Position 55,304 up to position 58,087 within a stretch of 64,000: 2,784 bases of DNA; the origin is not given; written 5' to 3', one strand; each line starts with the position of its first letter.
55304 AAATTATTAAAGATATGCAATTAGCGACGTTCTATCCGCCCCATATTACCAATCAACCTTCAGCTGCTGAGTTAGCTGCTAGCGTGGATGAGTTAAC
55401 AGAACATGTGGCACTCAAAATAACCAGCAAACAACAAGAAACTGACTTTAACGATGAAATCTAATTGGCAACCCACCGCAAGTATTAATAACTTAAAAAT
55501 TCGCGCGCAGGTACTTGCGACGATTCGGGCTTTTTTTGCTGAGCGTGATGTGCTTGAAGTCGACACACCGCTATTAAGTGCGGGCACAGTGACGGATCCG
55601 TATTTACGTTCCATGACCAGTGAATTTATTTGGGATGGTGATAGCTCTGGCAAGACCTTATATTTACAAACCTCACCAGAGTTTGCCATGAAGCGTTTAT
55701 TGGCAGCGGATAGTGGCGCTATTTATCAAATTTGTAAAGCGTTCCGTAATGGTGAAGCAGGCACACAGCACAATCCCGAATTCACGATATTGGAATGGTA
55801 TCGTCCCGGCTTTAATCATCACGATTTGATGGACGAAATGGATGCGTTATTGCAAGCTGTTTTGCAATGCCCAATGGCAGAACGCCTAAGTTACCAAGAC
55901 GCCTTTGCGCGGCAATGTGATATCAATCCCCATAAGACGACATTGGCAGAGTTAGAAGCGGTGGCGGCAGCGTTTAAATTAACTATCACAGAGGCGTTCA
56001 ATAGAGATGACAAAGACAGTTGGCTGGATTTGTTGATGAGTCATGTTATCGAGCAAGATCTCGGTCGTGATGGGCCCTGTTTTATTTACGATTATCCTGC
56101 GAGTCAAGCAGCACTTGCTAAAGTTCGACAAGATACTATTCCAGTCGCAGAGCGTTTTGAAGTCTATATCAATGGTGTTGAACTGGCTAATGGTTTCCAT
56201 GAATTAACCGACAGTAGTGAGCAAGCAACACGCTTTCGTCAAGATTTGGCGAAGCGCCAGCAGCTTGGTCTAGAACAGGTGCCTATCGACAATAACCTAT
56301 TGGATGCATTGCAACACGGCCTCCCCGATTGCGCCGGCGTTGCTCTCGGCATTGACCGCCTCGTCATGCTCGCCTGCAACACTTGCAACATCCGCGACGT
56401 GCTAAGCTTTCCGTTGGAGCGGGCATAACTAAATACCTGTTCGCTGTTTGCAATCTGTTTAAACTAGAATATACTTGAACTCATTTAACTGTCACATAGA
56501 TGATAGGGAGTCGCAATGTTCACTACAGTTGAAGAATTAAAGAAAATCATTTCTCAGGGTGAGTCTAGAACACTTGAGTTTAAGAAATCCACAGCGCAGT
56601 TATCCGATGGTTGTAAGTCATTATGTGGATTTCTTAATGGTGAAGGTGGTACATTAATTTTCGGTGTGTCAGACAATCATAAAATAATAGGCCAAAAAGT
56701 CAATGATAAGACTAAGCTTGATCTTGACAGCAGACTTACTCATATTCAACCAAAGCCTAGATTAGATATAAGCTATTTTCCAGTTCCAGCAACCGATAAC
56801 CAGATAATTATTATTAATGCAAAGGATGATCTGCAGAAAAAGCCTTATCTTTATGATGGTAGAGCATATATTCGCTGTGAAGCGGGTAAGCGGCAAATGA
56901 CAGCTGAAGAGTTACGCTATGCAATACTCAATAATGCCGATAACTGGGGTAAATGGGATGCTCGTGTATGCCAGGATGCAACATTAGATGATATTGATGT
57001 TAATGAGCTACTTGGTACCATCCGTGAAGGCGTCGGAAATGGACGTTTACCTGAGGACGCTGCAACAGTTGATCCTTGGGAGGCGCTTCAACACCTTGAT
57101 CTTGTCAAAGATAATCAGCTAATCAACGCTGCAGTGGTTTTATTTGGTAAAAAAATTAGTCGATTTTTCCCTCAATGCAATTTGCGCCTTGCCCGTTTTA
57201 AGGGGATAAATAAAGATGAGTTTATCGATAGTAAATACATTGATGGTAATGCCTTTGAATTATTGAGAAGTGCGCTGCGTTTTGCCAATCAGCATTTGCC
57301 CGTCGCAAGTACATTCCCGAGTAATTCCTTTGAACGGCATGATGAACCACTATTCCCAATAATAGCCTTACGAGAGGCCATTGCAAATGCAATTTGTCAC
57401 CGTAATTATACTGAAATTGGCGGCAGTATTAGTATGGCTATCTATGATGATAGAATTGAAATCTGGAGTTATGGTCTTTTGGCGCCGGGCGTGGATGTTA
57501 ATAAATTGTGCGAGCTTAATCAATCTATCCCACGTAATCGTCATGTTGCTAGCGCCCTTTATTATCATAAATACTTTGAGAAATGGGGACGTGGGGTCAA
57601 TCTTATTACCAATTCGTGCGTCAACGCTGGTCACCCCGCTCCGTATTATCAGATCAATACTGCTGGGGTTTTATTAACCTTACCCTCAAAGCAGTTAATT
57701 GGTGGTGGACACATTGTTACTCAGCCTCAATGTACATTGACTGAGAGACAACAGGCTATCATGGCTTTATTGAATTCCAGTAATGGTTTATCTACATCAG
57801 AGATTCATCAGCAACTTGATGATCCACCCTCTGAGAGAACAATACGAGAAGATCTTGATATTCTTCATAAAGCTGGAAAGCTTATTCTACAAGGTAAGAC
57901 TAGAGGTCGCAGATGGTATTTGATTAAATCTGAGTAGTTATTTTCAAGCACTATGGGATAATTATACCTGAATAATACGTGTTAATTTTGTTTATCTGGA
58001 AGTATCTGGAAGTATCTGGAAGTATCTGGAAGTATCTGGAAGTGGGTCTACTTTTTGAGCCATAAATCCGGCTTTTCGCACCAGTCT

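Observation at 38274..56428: Non-canonical, compact Dot/Icm layout: dotDCB is divergent from icmTS-FIR-QPO, icmO is followed directly by epmA, and foreign genes lie inside the region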

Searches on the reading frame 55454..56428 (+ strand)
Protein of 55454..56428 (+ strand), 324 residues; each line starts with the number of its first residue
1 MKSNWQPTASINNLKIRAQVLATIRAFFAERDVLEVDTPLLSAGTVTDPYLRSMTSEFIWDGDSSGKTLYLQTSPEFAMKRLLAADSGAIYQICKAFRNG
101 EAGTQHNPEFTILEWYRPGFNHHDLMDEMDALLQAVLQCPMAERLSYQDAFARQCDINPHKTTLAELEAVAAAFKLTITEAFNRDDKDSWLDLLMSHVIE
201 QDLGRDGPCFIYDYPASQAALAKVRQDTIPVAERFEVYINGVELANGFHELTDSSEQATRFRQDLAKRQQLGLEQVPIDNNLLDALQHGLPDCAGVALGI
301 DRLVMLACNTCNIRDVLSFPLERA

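Call 4: search_protein_families(library=pfam, proteins=[window:55454-56428:+], max_evalue=0.01)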
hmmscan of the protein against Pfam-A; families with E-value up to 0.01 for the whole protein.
window:55454-56428:+ (324 aa): 1 family
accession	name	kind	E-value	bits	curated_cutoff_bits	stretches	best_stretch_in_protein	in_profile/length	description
PF00152.25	tRNA-synt_2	-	3.2e-50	171.4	25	1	11-322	19-307/308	tRNA synthetases class II (D, K and N)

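Call 6: search_protein_families(library=ncbifam, proteins=[window:55454-56428:+], max_evalue=0.01)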
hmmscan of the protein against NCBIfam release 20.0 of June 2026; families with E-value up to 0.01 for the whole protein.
window:55454-56428:+ (324 aa): 16 families
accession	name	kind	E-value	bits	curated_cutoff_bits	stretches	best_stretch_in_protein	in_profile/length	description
NF006828.0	PRK09350.1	equivalog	1.6e-129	431.9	264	1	2-324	4-325/325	elongation factor P--(R)-beta-lysine ligase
TIGR00462.1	genX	equivalog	2.1e-126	421.5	286.9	1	15-319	2-304/304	EF-P lysine aminoacylase EpmA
NF001756.1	PRK00484.1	subfamily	1.1e-61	209.1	468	2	143-323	310-486/488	lysine--tRNA ligase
TIGR00499.1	lysS_bact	equivalog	1.3e-60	205.5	427.6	1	10-321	168-491/496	lysine--tRNA ligase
NF002821.0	PRK02983.1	equivalog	1.5e-44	152.4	742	1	10-323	774-1099/1102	bifunctional lysylphosphatidylglycerol synthetase/lysine--tRNA ligase LysX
NF009101.0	PRK12445.1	subfamily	2.5e-42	145.1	1026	1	11-323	181-502/505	lysine--tRNA ligase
TIGR00459.1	aspS_bact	equivalog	6e-27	94.2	373.85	2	228-321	467-556/586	aspartate--tRNA ligase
NF001750.0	PRK00476.1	equivalog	4.4e-25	88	443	2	230-322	472-560/590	aspartate--tRNA ligase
NF003483.0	PRK05159.1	equivalog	1.6e-20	73.4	353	1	13-321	136-431/438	aspartate--tRNA(Asn) ligase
TIGR00458.1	aspS_nondisc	equivalog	1e-18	67.6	368.4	1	14-323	133-423/428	aspartate--tRNA(Asn) ligase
NF003037.0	PRK03932.1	equivalog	2.7e-16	59.6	414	1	14-320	133-443/451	asparagine--tRNA ligase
TIGR00457.1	asnS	equivalog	1.3e-14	53.9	342.6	1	14-320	136-447/455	asparagine--tRNA ligase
NF009460.0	PRK12820.1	equivalog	1e-11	43.7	1379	2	235-323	508-592/723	bifunctional aspartyl-tRNA synthetase/aspartyl/glutamyl-tRNA amidotransferase subunit C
NF005052.0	PRK06462.1-1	equivalog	4.7e-09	35.7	368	1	14-320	49-344/353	asparagine synthetase A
NF005054.0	PRK06462.1-4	equivalog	6e-05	22.2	309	0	245-320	234-309/318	asparagine synthetase A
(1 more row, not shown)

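Call 52: find_related_loci(query=A2, collection=metagenome_contigs, flank=6000)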
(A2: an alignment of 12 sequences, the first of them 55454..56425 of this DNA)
Query A2 (324 aa) in metagenome_contigs; peptide patterns used: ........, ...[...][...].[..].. (x = any residue, [..] = any of these).
600 stretches matched a pattern (row limit reached: there are more); 590 encode a relative of the query (tblastn E <= 1e-3); the best 80 are kept; 80 distinct loci.
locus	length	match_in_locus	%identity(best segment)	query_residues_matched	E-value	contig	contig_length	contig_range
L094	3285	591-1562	60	1-324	4e-138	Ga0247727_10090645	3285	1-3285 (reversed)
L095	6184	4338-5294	60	5-324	4e-128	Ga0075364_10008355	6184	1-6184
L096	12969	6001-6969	58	1-324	2e-122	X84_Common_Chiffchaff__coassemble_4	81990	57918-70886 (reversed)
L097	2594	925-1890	58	4-322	8e-128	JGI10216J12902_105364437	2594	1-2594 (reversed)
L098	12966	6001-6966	58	1-324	9e-122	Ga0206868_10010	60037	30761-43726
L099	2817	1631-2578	58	3-324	6e-127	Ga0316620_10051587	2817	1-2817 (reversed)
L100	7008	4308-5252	58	4-323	4e-121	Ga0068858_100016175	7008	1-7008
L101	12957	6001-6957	57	5-324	1e-119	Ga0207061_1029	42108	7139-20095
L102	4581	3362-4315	55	4-324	3e-120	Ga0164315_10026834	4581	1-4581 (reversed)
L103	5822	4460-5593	49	1-324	5e-119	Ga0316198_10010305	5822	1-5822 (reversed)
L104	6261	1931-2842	59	4-319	3e-119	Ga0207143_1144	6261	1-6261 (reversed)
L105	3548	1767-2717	56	2-324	2e-121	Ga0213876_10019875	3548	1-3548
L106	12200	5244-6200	57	1-324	2e-117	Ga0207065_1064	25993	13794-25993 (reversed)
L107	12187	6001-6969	56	4-323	1e-117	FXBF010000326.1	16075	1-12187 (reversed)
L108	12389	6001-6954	55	1-324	2e-117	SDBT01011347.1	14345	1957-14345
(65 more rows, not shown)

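Call 56: find_homologous_proteins(query=L096:4884-6005:+, max_evalue=1e-30)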
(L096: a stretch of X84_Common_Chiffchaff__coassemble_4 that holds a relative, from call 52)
Query L096:4884-6005:+ (373 aa): 6142 proteins with E <= 1e-30 among 8000 candidates; the best 120 are listed.
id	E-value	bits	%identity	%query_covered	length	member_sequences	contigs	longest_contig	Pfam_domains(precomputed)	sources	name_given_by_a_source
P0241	9.8e-243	823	100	100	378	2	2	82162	PF00437.27,PF13476.13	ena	-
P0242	1.9e-230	782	95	100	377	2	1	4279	PF00437.27,PF13476.13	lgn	-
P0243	5.2e-228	774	94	100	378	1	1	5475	PF00437.27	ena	-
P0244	1.7e-224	763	92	100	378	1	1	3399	PF00437.27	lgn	-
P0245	1.1e-223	760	92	100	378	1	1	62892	PF00437.27,PF13476.13,PF13401.13,PF25199.2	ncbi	-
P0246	1.9e-223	759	92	99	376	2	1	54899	PF00437.27,PF13476.13,PF25199.2,PF13191.13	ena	-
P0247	6.9e-223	757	92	99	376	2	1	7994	PF00437.27,PF13476.13,PF25199.2,PF13191.13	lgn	-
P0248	4.2e-221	751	91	100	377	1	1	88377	PF00437.27,PF13476.13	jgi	jgi:defect in organelle trafficking protein DotB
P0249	2.6e-220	749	91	99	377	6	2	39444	PF00437.27,PF13476.13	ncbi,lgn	ncbi:MAG: Dot/Icm type IV secretion system ATPase DotB [Pseudomonadota bacterium]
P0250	3.6e-218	742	89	100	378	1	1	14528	PF00437.27,PF13476.13,PF25199.2,PF13191.13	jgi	jgi:defect in organelle trafficking protein DotB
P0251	1.2e-217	740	89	100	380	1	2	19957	PF00437.27,PF13476.13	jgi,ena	jgi:defect-in-organelle-trafficking protein DotB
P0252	1.6e-217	740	89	99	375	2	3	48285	PF00437.27,PF13476.13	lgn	-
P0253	2.0e-217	739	88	100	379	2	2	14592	PF00437.27,PF13476.13,PF25199.2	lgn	-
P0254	1.5e-214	730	86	100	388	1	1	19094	PF00437.27,PF25199.2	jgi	jgi:defect in organelle trafficking protein DotB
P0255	4.7e-214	728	89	98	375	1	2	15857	PF00437.27,PF13476.13,PF13401.13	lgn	-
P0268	3.0e-209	712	86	100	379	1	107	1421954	PF00437.27,PF13476.13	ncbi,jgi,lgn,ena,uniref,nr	ncbi:MAG: Dot/Icm secretion system ATPase DotB [Candidatus Aquirickettsiella gammari]|jgi:defect-in-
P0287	1.6e-199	680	81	99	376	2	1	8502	PF00437.27,PF13476.13,PF25199.2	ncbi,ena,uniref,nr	ncbi:Dot/Icm secretion system ATPase DotB [Rickettsiella grylli]|uniref:Dot/Icm type IV secretion sy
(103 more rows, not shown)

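Call 57: find_encoding_contigs(protein=P0268, flank=10000, max_places=2)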
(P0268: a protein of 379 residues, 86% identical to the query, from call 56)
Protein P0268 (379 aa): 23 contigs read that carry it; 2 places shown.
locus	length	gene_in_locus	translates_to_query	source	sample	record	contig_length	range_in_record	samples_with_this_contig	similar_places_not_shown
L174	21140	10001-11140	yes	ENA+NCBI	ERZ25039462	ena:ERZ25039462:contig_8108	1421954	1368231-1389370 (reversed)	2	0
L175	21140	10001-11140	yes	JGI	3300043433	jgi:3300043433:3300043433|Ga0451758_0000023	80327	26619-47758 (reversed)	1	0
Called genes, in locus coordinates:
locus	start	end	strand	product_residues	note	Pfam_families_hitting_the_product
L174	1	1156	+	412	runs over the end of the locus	PF00589:Phage_integrase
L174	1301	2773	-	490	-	-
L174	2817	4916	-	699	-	-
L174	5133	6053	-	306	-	PF01218:Coprogen_oxidas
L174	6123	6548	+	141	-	PF03653:UPF0093, PF05425:CopD (weak)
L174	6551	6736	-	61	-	PF00301:Rubredoxin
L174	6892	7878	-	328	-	PF02881:SRP54_N, PF06414:Zeta_toxin (weak), PF13604:AAA_30 (weak), PF00448:SRP54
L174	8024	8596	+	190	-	PF03602:Cons_hypoth95, PF05175:MTS (faint)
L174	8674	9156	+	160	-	PF16816:DotD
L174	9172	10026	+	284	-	PF16932:T4SS_TraI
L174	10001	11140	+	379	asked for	PF13476:AAA_23 (faint), PF00437:T2SSE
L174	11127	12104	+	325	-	PF00152:tRNA-synt_2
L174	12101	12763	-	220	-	PF00857:Isochorismatase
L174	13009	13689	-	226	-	-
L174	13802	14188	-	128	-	-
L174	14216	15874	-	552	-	-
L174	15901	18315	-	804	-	PF00805:Pentapeptide (faint)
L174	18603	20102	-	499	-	PF17767:NAPRTase_N, PF04095:NAPRTase (weak), PF17956:NAPRTase_C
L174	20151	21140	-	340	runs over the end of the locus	PF21157:DksA_N, PF01258:zf-dskA_traR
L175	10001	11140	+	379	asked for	PF13476:AAA_23 (faint), PF00437:T2SSE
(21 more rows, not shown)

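Call 58: find_encoding_contigs(protein=P0287, flank=10000, max_places=2)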
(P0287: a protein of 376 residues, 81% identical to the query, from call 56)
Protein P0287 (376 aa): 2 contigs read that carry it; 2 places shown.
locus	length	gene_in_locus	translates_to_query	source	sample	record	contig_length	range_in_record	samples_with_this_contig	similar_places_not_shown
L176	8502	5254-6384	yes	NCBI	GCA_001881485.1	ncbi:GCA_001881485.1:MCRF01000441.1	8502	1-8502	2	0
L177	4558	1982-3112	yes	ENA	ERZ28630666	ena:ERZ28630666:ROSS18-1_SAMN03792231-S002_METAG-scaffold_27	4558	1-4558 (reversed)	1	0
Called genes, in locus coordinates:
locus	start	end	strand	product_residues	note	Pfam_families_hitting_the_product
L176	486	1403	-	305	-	PF01218:Coprogen_oxidas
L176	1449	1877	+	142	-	PF03653:UPF0093, PF05425:CopD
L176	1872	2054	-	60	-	PF00301:Rubredoxin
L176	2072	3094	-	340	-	PF02881:SRP54_N, PF00448:SRP54, PF13604:AAA_30 (faint)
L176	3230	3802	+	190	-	PF03602:Cons_hypoth95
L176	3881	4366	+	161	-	PF16816:DotD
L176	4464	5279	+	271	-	PF16932:T4SS_TraI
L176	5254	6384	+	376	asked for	PF13476:AAA_23 (faint), PF00437:T2SSE, PF25199:nSTAND_NTPase5 (faint)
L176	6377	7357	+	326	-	PF00152:tRNA-synt_2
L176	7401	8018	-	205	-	PF00857:Isochorismatase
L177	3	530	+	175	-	?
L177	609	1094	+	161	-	PF16816:DotD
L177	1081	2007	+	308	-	PF16932:T4SS_TraI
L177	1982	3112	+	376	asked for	PF13476:AAA_23 (faint), PF00437:T2SSE, PF25199:nSTAND_NTPase5 (faint)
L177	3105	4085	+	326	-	PF00152:tRNA-synt_2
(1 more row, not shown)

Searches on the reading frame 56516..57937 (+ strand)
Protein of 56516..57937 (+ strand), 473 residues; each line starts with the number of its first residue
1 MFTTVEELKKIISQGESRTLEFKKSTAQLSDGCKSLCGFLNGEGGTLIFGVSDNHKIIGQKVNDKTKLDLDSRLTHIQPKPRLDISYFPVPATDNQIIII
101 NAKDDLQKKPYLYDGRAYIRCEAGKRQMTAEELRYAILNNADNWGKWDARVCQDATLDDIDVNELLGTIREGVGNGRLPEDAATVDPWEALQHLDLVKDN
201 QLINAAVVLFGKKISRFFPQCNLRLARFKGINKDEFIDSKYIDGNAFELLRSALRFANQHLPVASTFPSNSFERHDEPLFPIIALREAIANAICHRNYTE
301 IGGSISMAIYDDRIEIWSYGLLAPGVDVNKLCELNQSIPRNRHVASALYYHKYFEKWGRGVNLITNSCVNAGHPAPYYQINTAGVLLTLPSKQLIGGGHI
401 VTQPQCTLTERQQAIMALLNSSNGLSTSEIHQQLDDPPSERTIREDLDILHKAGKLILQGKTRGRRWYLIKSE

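Call 4: search_protein_families(library=pfam, proteins=[window:56516-57937:+], max_evalue=0.01)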
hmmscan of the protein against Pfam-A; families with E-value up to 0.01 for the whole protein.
window:56516-57937:+ (473 aa): 5 families
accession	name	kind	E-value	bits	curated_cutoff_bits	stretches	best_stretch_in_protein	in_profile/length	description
PF04326.19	SLFN_AlbA_2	-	1.4e-20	74.4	25.3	1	16-129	1-118/118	Schlafen, AlbA_2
PF13749.12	HATPase_c_4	-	3e-15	56.4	26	1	302-388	1-88/89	Putative ATP-dependent DNA helicase recG C-terminal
PF08220.18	HTH_DeoR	-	1.8e-06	28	21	1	411-457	1-45/57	DeoR-like helix-turn-helix domain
PF08279.18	HTH_11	-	0.00014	22.1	25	1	411-458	1-46/55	HTH domain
PF03965.22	Penicillinase_R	-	0.006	17.4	22.6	0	408-466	1-59/115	Penicillinase repressor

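Call 6: search_protein_families(library=ncbifam, proteins=[window:56516-57937:+], max_evalue=0.01)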
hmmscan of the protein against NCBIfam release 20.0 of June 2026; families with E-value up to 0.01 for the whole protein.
window:56516-57937:+ (473 aa): 2 families
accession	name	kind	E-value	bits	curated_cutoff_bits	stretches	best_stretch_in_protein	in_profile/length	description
NF007720.0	PRK10411.1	equivalog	1.5e-05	24.4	259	1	409-459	3-51/243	L-fucose operon activator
NF041397.1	TranRegGlpR_Halo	equivalog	0.0085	15.7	300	0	410-454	5-47/253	HTH-type transcriptional regulator GlpR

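Call 49: search_protein_families(library=padloc, proteins=[window:56516-57937:+], max_evalue=1)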
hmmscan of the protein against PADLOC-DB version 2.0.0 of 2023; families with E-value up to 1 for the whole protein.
window:56516-57937:+ (473 aa): 6 families
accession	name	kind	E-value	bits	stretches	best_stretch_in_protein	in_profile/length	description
PDLC02394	pAgo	-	3.5e-09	33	1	38-390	63-435/1121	-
PDLC02402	Aga_SIR2-PNTD1-PNTD2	-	7.5e-08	28.9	1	147-328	311-489/876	Class I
PDLC02418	Aga_SIR2-Kinase-PNTD1-PNTD2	-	0.0054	13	1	280-324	320-363/756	Class I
PDLC01879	CARF3--CARF_TM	-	0.013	13.1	1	407-468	153-207/222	-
PDLC01850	CARF3--CARF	-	0.022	12.6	1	408-464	143-197/209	-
PDLC01457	WYL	-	0.022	12.4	1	409-460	3-52/229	"CAS-I,CAS-II,CAS-III,CAS-IV,CAS-V,CAS-VI; associated_signaling"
